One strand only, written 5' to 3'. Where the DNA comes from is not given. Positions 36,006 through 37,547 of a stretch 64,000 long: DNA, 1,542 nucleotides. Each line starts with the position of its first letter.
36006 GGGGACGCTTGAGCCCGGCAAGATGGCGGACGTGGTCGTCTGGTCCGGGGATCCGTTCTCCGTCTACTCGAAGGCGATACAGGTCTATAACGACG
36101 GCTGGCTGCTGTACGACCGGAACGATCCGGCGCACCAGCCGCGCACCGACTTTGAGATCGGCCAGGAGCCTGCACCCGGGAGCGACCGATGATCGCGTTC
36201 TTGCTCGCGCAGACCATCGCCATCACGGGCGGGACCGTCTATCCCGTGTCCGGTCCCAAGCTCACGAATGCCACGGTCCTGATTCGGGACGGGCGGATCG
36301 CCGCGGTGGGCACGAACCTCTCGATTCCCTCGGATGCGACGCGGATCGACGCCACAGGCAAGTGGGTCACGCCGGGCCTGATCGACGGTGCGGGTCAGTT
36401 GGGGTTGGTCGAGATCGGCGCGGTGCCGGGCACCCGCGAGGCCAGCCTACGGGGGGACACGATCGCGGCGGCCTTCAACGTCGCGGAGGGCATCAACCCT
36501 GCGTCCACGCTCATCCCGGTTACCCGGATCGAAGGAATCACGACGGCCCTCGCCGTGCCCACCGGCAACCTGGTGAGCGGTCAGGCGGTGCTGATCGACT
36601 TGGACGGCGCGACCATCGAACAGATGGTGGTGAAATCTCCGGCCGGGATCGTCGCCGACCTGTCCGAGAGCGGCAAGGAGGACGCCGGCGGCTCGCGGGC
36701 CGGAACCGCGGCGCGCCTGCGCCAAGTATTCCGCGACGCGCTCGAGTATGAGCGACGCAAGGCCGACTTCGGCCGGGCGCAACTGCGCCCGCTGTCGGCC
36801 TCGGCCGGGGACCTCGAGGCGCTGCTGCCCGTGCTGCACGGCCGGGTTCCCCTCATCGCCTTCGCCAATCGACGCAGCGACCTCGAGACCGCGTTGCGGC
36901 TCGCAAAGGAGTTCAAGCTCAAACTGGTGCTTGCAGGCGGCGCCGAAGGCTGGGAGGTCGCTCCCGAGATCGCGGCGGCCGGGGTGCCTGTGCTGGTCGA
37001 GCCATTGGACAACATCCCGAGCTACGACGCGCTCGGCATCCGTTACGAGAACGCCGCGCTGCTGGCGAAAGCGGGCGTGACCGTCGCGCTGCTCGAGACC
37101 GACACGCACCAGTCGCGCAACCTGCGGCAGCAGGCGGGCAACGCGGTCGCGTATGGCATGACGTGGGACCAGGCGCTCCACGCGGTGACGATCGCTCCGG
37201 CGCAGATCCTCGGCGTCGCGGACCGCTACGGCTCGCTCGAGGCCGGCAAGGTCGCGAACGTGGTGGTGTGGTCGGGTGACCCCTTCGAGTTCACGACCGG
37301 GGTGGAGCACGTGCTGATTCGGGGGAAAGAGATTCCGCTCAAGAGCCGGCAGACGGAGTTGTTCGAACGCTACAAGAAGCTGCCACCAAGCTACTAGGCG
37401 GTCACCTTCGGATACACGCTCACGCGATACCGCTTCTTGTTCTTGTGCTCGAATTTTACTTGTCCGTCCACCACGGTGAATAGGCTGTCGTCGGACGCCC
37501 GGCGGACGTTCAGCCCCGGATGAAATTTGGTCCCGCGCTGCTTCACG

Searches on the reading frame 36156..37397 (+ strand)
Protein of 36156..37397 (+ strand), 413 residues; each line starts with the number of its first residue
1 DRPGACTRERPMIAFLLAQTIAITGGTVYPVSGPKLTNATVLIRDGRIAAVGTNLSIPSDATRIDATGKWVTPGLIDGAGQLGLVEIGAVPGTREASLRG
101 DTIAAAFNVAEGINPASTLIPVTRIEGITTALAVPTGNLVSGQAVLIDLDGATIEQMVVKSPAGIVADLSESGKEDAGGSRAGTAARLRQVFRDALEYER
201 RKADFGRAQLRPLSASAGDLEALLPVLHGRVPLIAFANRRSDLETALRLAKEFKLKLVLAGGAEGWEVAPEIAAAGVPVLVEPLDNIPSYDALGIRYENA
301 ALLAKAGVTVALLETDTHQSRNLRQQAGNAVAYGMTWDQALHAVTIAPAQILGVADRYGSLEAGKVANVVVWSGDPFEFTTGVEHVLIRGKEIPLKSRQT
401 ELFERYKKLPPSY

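Call 61: search_protein_families(library=pfam, proteins=[window:36156-37397:+], max_evalue=0.0001)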
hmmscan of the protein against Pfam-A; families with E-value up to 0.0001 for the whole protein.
window:36156-37397:+ (413 aa): 2 families
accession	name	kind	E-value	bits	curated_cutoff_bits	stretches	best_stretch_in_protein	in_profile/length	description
PF07969.17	Amidohydro_3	-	3.1e-12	47.2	29.7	1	335-392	407-470/472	Amidohydrolase family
PF01979.26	Amidohydro_1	-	5.8e-11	42.7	25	1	298-392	233-344/345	Amidohydrolase family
